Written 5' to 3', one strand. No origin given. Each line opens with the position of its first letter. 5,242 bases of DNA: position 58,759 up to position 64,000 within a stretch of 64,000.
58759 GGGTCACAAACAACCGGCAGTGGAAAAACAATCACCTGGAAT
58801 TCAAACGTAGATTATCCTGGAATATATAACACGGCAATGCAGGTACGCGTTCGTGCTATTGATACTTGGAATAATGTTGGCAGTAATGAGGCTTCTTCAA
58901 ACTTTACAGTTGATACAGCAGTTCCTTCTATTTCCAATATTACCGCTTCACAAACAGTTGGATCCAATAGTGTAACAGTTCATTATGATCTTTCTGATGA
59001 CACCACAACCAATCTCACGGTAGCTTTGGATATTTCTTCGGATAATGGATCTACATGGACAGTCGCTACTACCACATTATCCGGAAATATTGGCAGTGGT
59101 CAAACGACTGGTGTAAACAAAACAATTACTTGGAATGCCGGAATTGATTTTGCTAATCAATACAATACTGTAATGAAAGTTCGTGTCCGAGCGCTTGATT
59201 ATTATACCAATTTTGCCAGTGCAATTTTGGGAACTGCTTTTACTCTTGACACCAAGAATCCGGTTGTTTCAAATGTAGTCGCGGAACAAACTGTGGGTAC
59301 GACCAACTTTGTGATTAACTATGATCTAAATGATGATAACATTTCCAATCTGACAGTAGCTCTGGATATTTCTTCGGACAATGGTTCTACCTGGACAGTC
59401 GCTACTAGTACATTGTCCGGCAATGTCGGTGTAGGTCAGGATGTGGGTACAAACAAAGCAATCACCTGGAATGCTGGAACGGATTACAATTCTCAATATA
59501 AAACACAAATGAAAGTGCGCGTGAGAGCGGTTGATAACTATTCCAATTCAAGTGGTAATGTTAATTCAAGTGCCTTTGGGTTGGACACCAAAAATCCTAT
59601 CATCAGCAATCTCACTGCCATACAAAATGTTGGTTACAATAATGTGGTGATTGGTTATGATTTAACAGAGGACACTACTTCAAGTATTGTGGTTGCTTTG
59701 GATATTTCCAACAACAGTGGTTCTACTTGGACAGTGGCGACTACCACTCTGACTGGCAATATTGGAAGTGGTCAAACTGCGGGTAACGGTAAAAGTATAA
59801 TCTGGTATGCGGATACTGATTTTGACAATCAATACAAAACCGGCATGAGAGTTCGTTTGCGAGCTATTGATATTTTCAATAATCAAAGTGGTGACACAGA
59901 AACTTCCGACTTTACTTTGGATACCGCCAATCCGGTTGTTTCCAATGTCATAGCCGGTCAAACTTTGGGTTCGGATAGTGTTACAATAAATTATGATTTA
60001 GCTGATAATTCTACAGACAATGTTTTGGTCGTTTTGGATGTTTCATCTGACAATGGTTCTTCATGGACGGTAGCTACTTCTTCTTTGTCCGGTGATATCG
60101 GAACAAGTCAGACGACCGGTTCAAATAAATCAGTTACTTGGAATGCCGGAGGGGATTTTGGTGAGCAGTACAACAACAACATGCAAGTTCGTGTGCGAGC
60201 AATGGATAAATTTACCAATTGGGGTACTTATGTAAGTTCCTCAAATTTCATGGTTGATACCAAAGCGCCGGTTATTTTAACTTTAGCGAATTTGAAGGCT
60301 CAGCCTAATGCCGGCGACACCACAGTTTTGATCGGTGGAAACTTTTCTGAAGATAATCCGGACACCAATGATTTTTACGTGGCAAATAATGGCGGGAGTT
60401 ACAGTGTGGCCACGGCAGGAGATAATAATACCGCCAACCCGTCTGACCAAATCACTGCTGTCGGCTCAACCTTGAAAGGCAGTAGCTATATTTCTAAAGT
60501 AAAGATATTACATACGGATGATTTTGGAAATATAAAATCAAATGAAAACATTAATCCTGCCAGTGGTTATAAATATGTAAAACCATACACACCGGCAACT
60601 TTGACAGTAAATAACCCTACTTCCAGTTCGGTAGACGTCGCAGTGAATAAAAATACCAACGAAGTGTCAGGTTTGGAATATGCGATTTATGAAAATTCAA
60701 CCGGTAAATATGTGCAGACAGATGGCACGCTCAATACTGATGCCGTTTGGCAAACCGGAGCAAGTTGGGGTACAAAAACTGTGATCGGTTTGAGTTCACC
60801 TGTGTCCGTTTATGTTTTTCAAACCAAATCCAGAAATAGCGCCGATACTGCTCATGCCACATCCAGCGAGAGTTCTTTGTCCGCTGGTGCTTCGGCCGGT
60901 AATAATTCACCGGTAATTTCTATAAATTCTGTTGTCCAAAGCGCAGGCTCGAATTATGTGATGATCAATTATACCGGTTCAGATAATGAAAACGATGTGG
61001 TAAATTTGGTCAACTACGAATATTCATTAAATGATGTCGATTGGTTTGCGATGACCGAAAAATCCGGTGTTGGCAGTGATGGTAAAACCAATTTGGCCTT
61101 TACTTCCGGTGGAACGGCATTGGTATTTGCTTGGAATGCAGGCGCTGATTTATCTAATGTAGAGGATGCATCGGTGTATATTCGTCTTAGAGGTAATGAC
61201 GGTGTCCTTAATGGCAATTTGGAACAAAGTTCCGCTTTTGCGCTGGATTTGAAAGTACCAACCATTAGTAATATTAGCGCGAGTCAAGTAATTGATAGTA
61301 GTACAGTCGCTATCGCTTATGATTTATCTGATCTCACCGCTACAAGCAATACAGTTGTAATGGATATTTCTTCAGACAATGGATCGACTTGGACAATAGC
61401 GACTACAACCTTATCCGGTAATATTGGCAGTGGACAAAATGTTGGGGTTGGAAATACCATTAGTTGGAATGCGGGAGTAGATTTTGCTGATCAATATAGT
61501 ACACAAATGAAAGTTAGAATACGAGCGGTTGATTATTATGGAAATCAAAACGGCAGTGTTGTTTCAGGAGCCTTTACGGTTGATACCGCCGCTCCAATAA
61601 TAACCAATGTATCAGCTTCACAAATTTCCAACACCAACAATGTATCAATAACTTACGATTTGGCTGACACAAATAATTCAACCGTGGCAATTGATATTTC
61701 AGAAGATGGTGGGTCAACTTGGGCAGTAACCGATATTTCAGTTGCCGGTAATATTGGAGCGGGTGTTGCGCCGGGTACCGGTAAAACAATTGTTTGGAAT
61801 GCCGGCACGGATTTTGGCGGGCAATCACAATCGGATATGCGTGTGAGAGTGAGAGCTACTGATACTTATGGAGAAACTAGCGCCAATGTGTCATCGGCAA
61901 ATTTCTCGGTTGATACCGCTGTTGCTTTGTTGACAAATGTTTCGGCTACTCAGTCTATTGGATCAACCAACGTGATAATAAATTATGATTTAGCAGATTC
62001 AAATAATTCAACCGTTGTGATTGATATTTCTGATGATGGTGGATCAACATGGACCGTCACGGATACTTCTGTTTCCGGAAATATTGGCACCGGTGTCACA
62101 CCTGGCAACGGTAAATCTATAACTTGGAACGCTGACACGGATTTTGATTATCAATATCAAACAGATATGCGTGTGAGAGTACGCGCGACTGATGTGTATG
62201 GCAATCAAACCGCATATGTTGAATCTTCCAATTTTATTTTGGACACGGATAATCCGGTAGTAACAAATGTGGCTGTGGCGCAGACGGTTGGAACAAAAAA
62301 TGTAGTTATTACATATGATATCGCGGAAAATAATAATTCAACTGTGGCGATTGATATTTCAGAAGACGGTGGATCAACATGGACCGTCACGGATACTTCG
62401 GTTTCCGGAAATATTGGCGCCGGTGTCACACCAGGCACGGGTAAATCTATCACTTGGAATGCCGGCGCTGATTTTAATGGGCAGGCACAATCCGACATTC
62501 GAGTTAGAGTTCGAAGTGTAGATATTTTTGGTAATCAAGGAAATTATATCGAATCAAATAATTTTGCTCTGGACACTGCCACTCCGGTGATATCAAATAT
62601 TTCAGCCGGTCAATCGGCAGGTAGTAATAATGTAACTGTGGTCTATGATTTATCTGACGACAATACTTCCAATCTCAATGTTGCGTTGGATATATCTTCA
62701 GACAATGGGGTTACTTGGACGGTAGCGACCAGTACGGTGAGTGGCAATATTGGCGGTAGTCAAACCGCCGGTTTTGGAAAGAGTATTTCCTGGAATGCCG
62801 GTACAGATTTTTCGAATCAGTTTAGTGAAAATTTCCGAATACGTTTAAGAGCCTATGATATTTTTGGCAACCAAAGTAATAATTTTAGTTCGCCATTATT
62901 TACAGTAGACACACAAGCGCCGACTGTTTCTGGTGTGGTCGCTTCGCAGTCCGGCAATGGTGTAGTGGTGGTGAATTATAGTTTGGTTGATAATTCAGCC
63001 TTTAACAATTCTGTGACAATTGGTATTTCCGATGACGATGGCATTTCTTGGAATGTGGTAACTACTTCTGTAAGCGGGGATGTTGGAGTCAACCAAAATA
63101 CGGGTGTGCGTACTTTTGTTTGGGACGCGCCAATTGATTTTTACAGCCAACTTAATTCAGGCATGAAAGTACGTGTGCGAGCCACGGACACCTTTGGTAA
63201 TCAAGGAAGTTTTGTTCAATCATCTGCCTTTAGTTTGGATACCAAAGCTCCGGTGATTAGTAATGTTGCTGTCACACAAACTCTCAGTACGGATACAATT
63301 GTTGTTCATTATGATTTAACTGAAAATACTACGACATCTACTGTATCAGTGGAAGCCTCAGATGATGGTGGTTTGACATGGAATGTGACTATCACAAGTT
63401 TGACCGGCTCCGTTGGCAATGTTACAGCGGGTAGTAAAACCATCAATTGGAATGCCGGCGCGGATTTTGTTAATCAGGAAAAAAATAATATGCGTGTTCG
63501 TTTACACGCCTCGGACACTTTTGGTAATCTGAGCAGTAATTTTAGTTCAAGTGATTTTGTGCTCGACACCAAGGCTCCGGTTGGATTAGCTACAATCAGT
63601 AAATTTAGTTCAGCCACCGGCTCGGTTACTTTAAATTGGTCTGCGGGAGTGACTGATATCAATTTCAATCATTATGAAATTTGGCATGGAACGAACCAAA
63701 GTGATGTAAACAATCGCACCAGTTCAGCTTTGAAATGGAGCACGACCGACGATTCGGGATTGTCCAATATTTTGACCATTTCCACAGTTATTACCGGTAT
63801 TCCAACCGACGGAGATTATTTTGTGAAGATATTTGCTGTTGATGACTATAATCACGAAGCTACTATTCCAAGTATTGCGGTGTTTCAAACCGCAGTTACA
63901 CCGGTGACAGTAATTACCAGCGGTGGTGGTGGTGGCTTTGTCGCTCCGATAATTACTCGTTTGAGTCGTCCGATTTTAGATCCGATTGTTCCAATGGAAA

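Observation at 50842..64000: Giant (>4386 aa, truncated by window) Asp-box tandem-repeat surface protein missing from the ORF track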

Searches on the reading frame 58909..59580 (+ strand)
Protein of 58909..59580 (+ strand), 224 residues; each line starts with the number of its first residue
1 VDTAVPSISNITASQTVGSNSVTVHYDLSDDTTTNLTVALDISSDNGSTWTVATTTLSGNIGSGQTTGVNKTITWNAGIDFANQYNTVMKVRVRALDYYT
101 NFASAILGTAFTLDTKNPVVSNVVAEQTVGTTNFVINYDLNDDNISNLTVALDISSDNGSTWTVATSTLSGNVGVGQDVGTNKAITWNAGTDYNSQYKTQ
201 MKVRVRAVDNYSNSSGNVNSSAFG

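Call 27: search_protein_families(library=ncbifam, proteins=[window:58909-59580:+], max_evalue=1)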
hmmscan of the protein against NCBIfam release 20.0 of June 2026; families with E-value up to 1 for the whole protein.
window:58909-59580:+ (224 aa): 2 families
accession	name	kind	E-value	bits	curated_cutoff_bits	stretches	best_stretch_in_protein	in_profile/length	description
TIGR02745.1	ccoG_rdxA_fixG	equivalog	0.0043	16.1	316.7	1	73-213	281-423/435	cytochrome c oxidase accessory protein CcoG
NF001809.0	PRK00528.1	equivalog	0.076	13.1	70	0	33-57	30-54/75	50S ribosomal protein L31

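Call 28: predict_structure(alignment_id=A2)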
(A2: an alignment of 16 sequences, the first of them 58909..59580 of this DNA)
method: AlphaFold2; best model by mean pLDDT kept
length: 224 residues; sequences in the alignment: 16
mean_pLDDT: 91.6   pTM: 0.80
mean pLDDT of the five models: 91.6, 91.5, 90.4, 90.1, 80.2
residues with pLDDT >= 90: 170; 70-90: 49; 50-70: 5; < 50: 0
segments of 3 or more residues with pLDDT < 50: none
pLDDT, mean of each block of 10 residues (from residue 1): 90 93 96 89 93 83 95 93 93 92 87 95 94 95 90 93 82 95 94 86 95 95 89
secondary structure, 60 per line:
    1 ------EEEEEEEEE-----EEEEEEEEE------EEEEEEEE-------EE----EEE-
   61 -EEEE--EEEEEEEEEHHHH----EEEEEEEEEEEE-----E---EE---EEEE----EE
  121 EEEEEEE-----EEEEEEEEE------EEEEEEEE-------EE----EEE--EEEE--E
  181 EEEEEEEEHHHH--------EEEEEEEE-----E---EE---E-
elements in order: E7-15 E21-29 E36-43 E57-59 E62-65 E68-76 H77-80 E85-96 E111-114 E119-127 E133-141 E148-155 E169-171 E174-177 E180-188 H189-192 E201-208

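Call 71: fold_search(model_id=the predicted structure, library=pdb)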
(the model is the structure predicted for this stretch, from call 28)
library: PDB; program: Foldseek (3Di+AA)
matches with E <= 10: 1651; with E <= 0.001: 22
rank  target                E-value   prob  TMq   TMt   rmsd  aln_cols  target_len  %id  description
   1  1fg9_E                6.1e-05  1.00  0.33  0.37  10.6       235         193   12  3:1 COMPLEX OF INTERFERON-GAMMA RECEPTOR WITH INTERFERON-GAMMA DIMER (released 2000-08-11)
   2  3dgc_S                1.2e-04  1.00  0.31  0.34  10.4       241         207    8  Structure of IL-22/IL-22R1 (released 2008-07-15)
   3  8iyk_F                1.9e-04  1.00  0.36  0.13   9.4       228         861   14  Tail tip conformation 1 of phage lambda tail (released 2023-10-18)
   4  2vkx_A                2.0e-04  1.00  0.27  0.29  12.3       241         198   12  Human NCAM, FN3 domains 1 and 2, M610R mutant (released 2008-02-26)
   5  2vkx_E                2.4e-04  0.99  0.26  0.28  12.6       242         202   11  Human NCAM, FN3 domains 1 and 2, M610R mutant (released 2008-02-26)
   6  9e7m_Ja               3.0e-04  1.00  0.37  0.14   8.5       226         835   12  In situ cryoEM structure of bacteriophage Ur-lambda tail tip complex (released 2025-11-05)
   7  2jix_C                3.1e-04  1.00  0.31  0.32  10.9       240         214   11  Crystal structure of ABT-007 FAB fragment with the soluble domain of EPO receptor (released 2007-07-10)
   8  5g50_B                3.3e-04  0.99  0.26  0.26  18.9       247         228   10  Vibrio cholerae scaffolding protein RbmA in complex with magnesium. (released 2017-11-29)
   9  2jll                  3.5e-04  1.00  0.32  0.21  10.7       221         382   12  Crystal structure of NCAM2 IgIV-FN3II (released 2009-11-17)
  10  4be5_A                4.7e-04  1.00  0.29  0.29  18.8       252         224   10  V. cholera biofilm scaffolding protein RbmA (released 2013-12-18)
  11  4kkp_A                4.7e-04  1.00  0.29  0.28  18.9       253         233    9  Crystal structure of Vibrio cholerae RbmA (crystal form 2) (released 2013-05-22)
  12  3ew3_B                5.0e-04  1.00  0.32  0.34  10.4       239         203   10  the 1:2 complex between a Nterminal elongated prolactin and the extra cellular domain of the rat prolactin receptor (released 2009-11-03)
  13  1lqs_R                5.3e-04  1.00  0.33  0.36  10.4       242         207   10  CRYSTAL STRUCTURE OF HUMAN CYTOMEGALOVIRUS IL-10 BOUND TO SOLUBLE HUMAN IL-10R1 (released 2002-07-17)
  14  3dgc_R                5.8e-04  1.00  0.33  0.36  10.0       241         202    9  Structure of IL-22/IL-22R1 (released 2008-07-15)
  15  4kkp_B                5.8e-04  0.99  0.30  0.29  19.3       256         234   11  Crystal structure of Vibrio cholerae RbmA (crystal form 2) (released 2013-05-22)
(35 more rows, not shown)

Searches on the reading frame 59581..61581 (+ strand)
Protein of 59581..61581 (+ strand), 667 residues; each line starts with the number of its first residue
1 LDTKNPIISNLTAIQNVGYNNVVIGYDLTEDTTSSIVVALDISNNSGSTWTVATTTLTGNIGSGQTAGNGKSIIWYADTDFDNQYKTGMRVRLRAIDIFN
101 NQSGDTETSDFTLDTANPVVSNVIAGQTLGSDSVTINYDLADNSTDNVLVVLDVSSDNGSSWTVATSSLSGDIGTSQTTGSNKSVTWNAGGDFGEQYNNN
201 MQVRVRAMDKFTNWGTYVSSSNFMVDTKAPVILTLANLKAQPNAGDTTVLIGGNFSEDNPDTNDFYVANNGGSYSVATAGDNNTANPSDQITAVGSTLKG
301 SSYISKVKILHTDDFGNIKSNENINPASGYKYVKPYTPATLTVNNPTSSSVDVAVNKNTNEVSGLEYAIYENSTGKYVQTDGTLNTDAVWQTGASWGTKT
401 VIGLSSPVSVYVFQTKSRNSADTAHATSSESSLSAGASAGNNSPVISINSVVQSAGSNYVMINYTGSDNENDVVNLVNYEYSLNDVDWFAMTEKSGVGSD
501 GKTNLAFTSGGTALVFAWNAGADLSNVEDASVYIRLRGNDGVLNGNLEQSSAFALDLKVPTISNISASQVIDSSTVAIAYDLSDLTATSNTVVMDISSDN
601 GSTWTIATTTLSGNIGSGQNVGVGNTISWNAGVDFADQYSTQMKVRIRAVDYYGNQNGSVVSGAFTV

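Call 12: find_homologous_proteins(query=window:59581-61581:+, max_evalue=0.00001)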
Query window:59581-61581:+ (667 aa): 20 proteins with E <= 0.00001 among 8000 candidates.
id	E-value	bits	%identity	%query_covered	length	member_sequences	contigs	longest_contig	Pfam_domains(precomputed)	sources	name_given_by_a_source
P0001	5.2e-284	962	50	100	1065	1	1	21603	PF03404.23,PF21471.4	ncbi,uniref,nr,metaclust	ncbi:MAG: Transcriptional regulator [Candidatus Magasanikbacteria bacterium GW2011_GWA2_37_8]|uniref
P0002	7.4e-198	677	52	82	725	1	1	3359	PF03404.23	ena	-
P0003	5.7e-196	671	53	45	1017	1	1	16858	PF19077.7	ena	-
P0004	1.1e-172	594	47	99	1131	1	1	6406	-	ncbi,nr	ncbi:MAG: hypothetical protein NTU97_03040, partial [Candidatus Magasanikbacteria bacterium]|nr:hypo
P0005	9.3e-156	538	50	49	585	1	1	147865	-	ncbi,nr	ncbi:hypothetical protein HYV69_01465 [Candidatus Uhrbacteria bacterium]|nr:hypothetical protein [Ca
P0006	3.6e-140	487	52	71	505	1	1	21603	PF21471.4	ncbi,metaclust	ncbi:MAG: hypothetical protein US58_C0010G0016, partial [Candidatus Magasanikbacteria bacterium GW20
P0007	3.4e-134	467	38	64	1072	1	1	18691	PF13205.13,PF18962.8,PF13860.13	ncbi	ncbi:MAG: Ig-like domain-containing protein, partial [Candidatus Margulisiibacteriota bacterium]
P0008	8.1e-132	459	49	39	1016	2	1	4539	PF13585.13,PF13205.13,PF18962.8,PF13860.13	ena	-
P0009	8.5e-127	443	52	38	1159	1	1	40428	PF13205.13,PF18962.8,PF13860.13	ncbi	-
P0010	2.3e-126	441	50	49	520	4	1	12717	-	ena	-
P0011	4.6e-117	410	45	67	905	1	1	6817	-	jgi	-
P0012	6.7e-110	387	43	70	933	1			-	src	-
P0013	6.2e-107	377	47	61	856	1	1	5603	-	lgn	-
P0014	1.1e-89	320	49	39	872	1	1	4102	PF13750.13,PF21471.4,PF19077.7,PF17936.8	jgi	jgi:hypothetical protein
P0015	1.9e-80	289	51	48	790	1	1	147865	-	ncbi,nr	ncbi:hypothetical protein HYV69_01460 [Candidatus Uhrbacteria bacterium]|nr:hypothetical protein [Ca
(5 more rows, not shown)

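Call 24: find_encoding_contigs(protein=P0015, flank=10000, max_places=3)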
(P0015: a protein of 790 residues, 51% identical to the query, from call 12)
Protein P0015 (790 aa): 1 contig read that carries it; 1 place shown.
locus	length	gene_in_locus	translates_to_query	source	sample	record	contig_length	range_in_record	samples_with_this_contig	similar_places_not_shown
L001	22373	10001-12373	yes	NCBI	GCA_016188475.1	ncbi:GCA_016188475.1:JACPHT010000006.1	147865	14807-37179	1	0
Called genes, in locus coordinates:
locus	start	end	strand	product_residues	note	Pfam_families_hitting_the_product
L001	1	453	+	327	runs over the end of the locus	-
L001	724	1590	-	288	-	PF14388:DUF4419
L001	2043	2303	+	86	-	-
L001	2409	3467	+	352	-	-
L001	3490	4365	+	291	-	PF05048:NosD, PF13229:Beta_helix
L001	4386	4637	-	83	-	PF18926:DUF5676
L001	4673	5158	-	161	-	-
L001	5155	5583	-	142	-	-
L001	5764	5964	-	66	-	PF11127:YgaP-like_TM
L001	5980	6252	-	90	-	PF02583:Trns_repr_metal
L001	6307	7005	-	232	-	PF18916:Lycopene_cyc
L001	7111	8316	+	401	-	PF00089:Trypsin, PF13365:Trypsin_2, PF13180:PDZ_2, PF17820:PDZ_6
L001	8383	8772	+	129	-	PF00072:Response_reg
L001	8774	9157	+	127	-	PF00072:Response_reg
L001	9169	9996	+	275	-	-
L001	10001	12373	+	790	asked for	-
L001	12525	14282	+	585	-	-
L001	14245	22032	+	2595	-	PF21471:Reelin_subrepeat-B (faint), PF19077:Big_13 (weak)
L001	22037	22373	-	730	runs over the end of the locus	PF02743:dCache_1 (weak), PF00672:HAMP, PF00989:PAS, PF08448:PAS_4, PF13426:PAS_9, PF08447:PAS_3, PF00512:HisKA, PF02518:HATPase_c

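Call 27: search_protein_families(library=ncbifam, proteins=[L001:19930-22029:+, L001:9169-9996:+], max_evalue=1)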
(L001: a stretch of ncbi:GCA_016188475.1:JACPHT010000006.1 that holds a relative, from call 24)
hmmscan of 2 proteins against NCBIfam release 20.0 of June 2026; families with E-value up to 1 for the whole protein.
L001:19930-22029:+ (700 aa): 5 families
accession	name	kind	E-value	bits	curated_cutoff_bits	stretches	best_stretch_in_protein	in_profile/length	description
NF033510.3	Ca_tandemer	repeat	6.8e-15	55.2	50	3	410-497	3-96/96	Ca2+-stabilized repeat-containing adhesin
NF040520.1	Ig_like_BLP2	equivalog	1.9e-13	49.5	750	2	336-415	532-612/730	Ig-like repeat protein Blp2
NF047446.1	barrel_OmpL47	domain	1.7e-07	31.6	40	2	480-505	42-67/68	OmpL47-type beta-barrel domain-containing protein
NF033932.1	LapB_rpt_80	domain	0.00029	21.1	45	0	66-98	4-36/83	LapB repeat-containing protein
NF047441.1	Lepto_OmpL47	equivalog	0.0037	16.9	250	0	385-419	295-328/336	multi-beta-barrel domain surface protein OmpL47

L001:9169-9996:+ (275 aa): 2 families
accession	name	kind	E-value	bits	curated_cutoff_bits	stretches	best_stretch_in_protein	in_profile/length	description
NF033510.3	Ca_tandemer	repeat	0.004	17.5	50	1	159-223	27-90/96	Ca2+-stabilized repeat-containing adhesin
NF047336.1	conj_memb_RcgA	subfamily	0.17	10.4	325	1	5-65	194-247/537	RcgA family putative transporter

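Call 81: search_protein_families(library=pfam, proteins=[P0007], max_evalue=0.01)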
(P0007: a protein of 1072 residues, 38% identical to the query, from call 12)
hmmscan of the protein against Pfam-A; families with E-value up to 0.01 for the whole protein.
P0007 (1072 aa): 5 families
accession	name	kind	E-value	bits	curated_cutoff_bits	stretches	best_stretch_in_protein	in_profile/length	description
PF13205.12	Big_5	-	2.2e-20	73.8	23.6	1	699-806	3-105/105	Bacterial Ig-like domain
PF13860.13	FlgD_ig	-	1.2e-06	28.9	27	1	1003-1060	16-76/79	FlgD Ig-like domain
PF18962.6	Por_Secre_tail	-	0.00029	21.5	27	1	997-1070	6-75/75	Secretion system C-terminal sorting domain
PF08292.18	RNA_pol_Rbc25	-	0.0067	17.2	25.1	0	434-490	30-86/121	RNA polymerase III subunit Rpc25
PF11465.14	Receptor_2B4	-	0.0083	16.8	21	0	442-473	39-70/108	Natural killer cell receptor 2B4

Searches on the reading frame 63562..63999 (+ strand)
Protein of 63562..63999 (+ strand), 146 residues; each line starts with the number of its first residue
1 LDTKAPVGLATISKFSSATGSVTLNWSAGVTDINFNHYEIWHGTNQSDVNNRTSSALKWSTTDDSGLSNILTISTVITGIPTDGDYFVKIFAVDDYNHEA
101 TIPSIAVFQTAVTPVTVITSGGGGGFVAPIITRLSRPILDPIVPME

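Call 18: search_protein_families(library=pfam, proteins=[window:63562-63999:+], max_evalue=5)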
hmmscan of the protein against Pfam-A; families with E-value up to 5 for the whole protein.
window:63562-63999:+ (146 aa): 2 families
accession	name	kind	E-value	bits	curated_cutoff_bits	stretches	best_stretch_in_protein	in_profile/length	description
PF23608.1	Ig_ILCR1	-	0.054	14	27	1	14-97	9-90/114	ILCR1 Ig-like domain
PF00041.27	fn3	-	0.061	14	25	1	19-96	13-72/84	Fibronectin type III domain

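Call 27: search_protein_families(library=ncbifam, proteins=[window:63562-63999:+], max_evalue=1)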
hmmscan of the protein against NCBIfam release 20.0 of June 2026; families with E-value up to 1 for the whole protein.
window:63562-63999:+ (146 aa): 1 family
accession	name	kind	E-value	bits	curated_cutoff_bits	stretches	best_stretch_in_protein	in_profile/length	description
NF047802.1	LIC11661_lipo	equivalog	0.07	13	150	1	12-54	17-59/144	LIC11661 family lipoprotein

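Call 73: find_homologous_proteins(query=window:63562-63999:+, max_evalue=1e-10)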
Query window:63562-63999:+: 28 candidates shared short words with the query, none scored E <= 1e-10.

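Call 76: find_related_loci(query=window:63562-63999:+, collection=metagenome_contigs, flank=6000)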
Query window:63562-63999:+ (146 aa) in metagenome_contigs; peptide patterns used: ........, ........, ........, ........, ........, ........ (x = any residue, [..] = any of these).
347 stretches matched a pattern; 36 encode a relative of the query (tblastn E <= 1e-3); 35 distinct loci.
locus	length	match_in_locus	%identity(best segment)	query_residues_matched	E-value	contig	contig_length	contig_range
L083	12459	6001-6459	56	1-143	1e-48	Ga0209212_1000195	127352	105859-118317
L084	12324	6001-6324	43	1-108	9e-27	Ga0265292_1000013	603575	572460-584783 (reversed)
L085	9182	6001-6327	48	1-108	1e-26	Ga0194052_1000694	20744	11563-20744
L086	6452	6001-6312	44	2-106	8e-26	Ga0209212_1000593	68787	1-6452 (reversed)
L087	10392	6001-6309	46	1-106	5e-25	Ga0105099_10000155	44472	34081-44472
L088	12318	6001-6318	42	1-106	7e-25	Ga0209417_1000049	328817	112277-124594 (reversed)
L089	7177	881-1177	49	1-101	2e-23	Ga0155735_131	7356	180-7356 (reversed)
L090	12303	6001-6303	50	1-102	2e-22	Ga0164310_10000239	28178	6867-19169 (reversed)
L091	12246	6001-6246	47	24-106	2e-22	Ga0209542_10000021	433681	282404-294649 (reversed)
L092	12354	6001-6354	42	1-129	7e-22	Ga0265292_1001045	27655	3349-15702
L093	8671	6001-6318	41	1-107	9e-21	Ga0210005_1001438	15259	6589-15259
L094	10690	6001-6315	41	1-107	1e-20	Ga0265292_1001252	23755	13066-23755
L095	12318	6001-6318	41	1-107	9e-21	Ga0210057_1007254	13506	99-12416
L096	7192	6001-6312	39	2-106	5e-20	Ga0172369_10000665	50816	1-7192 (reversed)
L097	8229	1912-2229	46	2-107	3e-19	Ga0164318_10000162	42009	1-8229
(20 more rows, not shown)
